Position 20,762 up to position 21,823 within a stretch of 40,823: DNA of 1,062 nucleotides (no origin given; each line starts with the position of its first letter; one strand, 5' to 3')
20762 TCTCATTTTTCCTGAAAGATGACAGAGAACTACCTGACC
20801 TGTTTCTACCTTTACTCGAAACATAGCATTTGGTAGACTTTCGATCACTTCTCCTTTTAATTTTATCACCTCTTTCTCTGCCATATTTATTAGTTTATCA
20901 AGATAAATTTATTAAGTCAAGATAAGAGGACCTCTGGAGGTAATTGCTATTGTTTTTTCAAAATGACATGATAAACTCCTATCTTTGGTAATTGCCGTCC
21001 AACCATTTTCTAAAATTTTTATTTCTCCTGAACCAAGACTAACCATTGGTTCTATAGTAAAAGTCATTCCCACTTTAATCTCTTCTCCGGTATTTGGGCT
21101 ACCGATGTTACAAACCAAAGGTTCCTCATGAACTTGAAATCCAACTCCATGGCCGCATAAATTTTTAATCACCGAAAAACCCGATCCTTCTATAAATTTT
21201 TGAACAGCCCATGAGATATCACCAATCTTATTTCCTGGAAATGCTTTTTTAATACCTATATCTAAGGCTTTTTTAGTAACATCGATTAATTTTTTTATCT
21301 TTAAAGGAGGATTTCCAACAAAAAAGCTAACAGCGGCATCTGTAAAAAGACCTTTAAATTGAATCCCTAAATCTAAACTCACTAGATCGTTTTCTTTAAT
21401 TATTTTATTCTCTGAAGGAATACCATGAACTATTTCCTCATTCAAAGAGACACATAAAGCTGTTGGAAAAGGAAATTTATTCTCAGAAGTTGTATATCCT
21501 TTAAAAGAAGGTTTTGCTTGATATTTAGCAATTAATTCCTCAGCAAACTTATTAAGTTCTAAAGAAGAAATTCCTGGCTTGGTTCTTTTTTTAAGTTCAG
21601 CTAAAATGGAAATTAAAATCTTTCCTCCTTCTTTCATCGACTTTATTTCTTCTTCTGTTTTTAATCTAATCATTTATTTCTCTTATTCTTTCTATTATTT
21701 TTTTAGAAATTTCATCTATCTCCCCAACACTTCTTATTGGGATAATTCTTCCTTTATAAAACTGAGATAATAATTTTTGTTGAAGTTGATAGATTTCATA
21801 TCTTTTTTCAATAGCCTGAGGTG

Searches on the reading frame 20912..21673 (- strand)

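Call 72: search_protein_families(library=pfam, proteins=[window:20912-21673:-], max_evalue=0.001)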
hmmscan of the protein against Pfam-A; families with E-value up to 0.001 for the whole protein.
window:20912-21673:- (253 aa): 1 family
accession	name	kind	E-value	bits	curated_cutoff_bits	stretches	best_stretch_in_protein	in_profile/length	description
PF00557.29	Peptidase_M24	-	2.4e-44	152.1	23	1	12-245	2-207/208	Metallopeptidase family M24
